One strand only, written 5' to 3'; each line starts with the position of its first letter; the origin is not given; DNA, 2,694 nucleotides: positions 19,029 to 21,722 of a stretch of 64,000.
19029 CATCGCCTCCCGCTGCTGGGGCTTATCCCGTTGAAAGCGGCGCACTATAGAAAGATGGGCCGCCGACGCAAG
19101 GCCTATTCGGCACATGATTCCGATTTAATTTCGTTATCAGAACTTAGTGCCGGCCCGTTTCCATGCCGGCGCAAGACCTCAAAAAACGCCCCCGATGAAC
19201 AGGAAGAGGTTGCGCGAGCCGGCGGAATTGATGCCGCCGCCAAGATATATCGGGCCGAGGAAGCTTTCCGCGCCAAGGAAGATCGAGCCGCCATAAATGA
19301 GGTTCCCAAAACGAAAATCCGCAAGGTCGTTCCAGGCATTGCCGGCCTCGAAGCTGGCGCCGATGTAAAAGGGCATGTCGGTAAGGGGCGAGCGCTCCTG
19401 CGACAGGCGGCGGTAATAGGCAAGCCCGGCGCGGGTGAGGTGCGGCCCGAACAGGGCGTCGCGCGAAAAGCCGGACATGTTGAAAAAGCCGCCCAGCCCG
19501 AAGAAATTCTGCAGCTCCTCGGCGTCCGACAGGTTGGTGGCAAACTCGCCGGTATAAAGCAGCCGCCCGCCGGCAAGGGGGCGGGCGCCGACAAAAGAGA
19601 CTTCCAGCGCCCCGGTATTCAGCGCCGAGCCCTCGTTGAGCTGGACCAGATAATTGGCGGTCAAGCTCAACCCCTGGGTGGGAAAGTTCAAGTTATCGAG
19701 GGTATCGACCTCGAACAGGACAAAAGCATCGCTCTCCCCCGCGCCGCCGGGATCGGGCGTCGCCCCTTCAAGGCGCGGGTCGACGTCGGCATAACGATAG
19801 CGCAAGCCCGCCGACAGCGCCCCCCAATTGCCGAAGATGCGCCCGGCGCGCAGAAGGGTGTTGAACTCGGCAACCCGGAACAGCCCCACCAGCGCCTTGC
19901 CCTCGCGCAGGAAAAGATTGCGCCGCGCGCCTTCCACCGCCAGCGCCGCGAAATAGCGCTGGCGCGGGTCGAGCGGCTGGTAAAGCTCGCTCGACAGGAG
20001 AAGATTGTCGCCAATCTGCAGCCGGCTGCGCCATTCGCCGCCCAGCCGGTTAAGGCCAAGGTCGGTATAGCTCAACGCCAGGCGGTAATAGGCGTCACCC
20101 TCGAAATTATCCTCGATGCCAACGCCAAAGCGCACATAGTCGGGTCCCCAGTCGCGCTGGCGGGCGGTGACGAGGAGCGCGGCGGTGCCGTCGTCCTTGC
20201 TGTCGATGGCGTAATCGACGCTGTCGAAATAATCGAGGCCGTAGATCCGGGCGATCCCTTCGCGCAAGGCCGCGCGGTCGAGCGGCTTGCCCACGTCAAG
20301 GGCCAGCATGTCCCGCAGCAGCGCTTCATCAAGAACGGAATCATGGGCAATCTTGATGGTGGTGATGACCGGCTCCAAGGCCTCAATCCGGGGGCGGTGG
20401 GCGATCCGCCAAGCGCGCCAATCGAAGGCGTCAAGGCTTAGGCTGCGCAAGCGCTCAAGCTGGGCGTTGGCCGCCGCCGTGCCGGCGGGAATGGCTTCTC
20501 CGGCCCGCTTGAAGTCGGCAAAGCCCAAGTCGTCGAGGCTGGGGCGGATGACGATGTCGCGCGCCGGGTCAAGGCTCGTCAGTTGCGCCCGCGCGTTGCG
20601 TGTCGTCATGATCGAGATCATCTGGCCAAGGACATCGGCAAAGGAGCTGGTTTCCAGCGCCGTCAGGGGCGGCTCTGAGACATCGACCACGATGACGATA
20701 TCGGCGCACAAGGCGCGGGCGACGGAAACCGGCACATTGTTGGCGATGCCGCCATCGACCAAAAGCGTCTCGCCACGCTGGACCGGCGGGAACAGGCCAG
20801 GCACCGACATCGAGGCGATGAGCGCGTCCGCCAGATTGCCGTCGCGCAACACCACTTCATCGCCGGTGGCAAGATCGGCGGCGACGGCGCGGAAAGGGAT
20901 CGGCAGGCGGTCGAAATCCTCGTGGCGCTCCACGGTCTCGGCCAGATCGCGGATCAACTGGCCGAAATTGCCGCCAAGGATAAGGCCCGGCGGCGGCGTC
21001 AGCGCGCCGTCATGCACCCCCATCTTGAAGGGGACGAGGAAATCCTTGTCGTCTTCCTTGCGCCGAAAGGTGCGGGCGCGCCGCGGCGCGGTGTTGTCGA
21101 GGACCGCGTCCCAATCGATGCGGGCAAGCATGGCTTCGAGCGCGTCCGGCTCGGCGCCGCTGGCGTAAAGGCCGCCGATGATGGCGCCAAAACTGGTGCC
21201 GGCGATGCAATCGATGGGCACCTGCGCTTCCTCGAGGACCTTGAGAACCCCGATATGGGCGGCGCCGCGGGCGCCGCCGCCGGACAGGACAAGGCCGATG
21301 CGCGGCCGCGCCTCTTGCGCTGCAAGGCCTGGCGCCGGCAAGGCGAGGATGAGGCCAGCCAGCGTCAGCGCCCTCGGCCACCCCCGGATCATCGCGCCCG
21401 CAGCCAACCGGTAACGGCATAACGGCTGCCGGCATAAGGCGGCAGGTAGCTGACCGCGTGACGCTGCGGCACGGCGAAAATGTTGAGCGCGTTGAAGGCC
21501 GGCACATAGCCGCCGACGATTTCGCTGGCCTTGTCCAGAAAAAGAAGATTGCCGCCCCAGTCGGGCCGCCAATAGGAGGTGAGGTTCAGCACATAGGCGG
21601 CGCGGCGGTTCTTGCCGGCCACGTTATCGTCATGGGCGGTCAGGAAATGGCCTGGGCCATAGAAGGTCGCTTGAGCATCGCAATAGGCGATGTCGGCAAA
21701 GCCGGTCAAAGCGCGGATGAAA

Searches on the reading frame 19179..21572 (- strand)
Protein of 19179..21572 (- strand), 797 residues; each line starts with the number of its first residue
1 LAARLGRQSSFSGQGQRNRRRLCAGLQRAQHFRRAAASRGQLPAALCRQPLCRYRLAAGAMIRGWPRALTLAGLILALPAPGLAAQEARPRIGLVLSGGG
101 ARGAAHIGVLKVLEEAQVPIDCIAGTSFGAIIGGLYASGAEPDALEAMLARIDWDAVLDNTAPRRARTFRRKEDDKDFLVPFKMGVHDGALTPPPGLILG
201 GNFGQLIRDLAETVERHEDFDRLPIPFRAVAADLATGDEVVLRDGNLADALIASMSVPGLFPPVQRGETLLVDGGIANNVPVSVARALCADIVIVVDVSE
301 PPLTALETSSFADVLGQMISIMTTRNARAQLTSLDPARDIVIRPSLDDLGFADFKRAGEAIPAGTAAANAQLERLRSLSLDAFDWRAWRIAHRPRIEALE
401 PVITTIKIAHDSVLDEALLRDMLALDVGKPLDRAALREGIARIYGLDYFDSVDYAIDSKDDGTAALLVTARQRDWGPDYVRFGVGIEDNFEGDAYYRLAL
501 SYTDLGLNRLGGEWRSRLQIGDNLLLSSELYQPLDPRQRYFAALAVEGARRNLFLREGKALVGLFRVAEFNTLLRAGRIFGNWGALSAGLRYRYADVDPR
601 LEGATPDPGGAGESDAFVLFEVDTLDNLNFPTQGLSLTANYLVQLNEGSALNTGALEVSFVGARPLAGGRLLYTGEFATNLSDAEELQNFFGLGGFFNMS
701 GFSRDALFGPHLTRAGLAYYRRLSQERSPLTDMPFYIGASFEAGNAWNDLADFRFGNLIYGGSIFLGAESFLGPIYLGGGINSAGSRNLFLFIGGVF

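Call 58: search_protein_families(library=pfam, proteins=[window:19179-21572:-], max_evalue=0.00001)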
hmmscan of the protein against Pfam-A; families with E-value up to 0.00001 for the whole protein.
window:19179-21572:- (797 aa): 1 family
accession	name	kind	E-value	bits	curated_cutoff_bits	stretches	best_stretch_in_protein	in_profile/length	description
PF01734.28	Patatin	-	7.4e-37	127.8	27.7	1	94-285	1-190/191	Patatin-like phospholipase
